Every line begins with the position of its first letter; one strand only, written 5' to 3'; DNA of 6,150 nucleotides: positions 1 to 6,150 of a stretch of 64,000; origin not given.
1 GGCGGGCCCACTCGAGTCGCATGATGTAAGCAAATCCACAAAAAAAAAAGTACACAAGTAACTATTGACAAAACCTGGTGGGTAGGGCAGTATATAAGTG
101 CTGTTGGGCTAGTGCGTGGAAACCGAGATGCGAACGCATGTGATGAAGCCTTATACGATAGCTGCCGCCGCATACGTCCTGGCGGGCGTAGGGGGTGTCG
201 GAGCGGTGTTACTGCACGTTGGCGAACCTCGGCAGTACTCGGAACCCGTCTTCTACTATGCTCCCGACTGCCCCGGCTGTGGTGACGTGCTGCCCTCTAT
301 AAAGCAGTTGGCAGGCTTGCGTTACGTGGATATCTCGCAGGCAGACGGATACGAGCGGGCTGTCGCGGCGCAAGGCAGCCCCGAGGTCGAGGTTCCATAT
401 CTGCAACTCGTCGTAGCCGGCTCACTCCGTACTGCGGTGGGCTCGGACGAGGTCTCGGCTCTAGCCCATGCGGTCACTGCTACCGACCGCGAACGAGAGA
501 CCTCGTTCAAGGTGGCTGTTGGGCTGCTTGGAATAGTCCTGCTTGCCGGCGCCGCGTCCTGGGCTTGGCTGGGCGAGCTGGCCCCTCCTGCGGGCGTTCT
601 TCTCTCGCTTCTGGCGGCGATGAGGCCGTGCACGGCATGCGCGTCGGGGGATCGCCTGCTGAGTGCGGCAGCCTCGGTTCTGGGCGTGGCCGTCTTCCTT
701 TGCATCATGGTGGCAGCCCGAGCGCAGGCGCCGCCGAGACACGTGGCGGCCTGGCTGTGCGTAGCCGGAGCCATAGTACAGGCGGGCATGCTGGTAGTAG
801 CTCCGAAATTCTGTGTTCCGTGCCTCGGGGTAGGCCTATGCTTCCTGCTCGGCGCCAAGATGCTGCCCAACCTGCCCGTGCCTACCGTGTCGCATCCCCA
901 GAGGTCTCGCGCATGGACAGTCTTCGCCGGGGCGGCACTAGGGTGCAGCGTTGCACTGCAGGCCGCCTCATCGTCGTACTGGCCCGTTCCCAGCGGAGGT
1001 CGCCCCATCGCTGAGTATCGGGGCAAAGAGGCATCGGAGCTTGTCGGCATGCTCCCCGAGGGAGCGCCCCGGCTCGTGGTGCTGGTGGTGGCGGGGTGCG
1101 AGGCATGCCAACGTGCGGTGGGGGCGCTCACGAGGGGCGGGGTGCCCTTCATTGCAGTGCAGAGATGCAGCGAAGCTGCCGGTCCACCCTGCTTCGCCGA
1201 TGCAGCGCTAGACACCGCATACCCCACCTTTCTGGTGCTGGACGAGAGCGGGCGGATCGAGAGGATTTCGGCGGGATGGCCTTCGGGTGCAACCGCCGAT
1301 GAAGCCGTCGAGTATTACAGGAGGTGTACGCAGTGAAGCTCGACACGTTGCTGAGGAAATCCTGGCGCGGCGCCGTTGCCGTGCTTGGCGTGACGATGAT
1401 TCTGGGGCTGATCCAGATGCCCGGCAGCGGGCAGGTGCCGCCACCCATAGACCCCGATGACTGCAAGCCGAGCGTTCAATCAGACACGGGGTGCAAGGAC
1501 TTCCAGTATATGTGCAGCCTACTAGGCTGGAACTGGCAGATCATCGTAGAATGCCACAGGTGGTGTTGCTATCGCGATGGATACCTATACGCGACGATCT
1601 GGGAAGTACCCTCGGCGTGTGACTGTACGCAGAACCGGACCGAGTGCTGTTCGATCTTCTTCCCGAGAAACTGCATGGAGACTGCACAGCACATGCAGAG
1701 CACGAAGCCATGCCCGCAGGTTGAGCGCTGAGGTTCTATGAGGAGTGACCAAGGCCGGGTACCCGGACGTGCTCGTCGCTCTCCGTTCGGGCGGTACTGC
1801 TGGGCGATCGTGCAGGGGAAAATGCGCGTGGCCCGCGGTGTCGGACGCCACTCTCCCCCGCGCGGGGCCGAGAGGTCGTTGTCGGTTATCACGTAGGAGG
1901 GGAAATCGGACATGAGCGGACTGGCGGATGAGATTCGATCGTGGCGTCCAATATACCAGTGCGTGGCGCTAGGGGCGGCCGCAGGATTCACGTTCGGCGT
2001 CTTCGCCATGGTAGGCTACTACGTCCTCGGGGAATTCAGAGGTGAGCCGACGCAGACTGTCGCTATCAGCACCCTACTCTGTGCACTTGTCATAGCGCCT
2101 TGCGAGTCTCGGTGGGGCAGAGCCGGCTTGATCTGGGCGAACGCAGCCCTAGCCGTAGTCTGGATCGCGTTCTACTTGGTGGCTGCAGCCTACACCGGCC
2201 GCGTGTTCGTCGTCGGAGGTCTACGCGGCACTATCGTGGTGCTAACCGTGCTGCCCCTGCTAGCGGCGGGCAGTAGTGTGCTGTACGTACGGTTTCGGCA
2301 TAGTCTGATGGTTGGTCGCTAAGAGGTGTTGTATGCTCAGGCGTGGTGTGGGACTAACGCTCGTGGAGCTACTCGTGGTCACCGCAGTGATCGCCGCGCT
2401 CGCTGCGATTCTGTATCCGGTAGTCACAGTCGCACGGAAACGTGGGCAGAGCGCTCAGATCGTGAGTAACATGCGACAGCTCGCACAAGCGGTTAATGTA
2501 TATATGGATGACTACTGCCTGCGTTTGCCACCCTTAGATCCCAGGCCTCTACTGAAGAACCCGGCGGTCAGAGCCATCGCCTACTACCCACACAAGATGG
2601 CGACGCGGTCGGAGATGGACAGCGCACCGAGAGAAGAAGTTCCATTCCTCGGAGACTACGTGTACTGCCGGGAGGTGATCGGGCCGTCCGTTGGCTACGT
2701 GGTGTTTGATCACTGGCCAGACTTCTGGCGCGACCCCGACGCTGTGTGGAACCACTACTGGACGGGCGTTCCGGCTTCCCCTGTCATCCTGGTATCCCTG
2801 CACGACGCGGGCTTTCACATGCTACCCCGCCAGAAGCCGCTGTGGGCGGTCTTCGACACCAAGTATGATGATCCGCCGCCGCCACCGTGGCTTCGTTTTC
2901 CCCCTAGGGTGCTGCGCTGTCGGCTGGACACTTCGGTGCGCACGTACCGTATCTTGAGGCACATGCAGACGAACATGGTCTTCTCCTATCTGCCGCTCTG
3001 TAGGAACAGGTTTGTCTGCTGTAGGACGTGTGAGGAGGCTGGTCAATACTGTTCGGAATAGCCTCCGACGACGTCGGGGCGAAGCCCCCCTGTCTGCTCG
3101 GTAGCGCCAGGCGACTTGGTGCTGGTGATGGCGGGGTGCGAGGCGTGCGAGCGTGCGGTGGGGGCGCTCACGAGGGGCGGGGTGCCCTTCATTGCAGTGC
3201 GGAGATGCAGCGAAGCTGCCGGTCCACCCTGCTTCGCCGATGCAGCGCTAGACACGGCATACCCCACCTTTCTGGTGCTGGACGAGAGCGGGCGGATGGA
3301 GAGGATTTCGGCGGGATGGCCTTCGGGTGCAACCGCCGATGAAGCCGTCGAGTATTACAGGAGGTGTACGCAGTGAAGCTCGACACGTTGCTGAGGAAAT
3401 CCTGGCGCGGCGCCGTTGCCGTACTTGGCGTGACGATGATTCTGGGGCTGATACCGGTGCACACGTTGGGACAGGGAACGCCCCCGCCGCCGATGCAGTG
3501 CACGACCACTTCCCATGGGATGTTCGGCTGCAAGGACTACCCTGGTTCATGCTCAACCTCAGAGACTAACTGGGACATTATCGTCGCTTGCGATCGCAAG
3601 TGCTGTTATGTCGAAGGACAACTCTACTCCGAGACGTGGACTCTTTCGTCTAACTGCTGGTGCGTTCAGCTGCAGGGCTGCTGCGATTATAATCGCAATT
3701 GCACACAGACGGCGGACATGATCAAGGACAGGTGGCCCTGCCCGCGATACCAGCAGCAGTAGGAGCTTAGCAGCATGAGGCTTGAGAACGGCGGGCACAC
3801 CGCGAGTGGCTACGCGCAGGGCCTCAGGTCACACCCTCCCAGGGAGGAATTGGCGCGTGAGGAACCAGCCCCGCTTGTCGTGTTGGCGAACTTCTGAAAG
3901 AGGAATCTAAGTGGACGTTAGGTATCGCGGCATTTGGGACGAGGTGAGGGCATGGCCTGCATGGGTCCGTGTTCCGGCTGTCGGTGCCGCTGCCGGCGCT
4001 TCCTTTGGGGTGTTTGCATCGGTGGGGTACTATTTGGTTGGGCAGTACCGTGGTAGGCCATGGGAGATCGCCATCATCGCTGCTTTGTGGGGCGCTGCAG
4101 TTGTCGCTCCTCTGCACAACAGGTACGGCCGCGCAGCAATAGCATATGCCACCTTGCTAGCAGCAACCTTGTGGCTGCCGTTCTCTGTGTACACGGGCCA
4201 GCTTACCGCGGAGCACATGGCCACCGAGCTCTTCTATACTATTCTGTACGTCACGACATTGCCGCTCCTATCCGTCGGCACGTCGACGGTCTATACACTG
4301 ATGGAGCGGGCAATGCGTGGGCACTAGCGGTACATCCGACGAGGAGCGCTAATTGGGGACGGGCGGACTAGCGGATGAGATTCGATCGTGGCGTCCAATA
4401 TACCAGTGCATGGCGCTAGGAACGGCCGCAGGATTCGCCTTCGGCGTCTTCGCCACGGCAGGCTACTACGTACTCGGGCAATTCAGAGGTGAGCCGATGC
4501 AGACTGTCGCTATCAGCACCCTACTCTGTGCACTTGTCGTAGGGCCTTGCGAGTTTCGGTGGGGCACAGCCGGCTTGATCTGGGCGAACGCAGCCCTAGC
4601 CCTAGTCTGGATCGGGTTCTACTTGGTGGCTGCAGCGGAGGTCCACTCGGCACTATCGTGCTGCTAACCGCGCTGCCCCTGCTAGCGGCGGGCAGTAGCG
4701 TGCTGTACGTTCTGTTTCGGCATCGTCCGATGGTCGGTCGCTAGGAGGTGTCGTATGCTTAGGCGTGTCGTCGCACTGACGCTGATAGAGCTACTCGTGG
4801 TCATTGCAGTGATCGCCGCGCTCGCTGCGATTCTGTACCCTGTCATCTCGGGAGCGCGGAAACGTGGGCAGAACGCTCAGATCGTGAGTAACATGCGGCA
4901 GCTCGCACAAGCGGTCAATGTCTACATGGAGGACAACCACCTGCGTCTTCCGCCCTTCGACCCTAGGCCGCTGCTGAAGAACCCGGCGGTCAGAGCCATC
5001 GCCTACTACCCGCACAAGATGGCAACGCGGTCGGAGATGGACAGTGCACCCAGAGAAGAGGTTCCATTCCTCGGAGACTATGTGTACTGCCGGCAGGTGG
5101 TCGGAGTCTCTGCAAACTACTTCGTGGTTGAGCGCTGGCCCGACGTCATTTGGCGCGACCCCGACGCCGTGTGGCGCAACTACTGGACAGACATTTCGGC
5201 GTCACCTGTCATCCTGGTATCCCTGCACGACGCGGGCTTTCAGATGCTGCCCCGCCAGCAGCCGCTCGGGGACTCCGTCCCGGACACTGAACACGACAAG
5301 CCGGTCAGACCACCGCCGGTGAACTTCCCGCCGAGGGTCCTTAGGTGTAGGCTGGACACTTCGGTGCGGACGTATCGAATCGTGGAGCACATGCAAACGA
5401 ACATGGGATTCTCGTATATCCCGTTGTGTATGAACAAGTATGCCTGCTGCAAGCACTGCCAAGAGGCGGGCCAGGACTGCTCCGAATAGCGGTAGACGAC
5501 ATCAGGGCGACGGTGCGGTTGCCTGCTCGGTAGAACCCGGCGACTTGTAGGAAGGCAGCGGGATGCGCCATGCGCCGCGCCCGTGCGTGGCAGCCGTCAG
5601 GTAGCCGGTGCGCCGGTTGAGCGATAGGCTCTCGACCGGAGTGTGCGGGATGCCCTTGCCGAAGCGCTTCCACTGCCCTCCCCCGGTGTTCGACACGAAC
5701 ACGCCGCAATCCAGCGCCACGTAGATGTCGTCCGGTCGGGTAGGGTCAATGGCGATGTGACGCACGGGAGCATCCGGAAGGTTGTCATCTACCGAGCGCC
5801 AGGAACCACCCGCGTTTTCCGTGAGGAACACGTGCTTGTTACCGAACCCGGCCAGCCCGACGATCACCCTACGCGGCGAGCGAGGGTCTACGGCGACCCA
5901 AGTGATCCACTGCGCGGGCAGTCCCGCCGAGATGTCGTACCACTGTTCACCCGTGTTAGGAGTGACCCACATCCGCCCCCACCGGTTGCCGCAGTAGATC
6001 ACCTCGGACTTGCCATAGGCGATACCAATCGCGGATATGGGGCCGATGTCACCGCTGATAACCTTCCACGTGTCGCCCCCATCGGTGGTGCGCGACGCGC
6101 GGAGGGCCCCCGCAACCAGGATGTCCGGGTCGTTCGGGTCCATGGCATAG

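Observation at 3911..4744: Diverged 4-TM gene inserted next to variant 2 while the adjacent type 1 4-TM copy decays; this is the pattern of displaced toxin/immunity modules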

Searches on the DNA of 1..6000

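Call 64: search_rna_families(source=window, start=1, end=6000, threshold=evalue, max_evalue=0.1)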
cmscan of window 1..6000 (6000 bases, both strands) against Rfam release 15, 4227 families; matches with E-value up to 0.1: 0.
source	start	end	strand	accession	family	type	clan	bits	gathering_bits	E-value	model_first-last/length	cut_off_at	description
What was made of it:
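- Tried and rejected: Rfam found nothing in 1-6000 (call 64).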
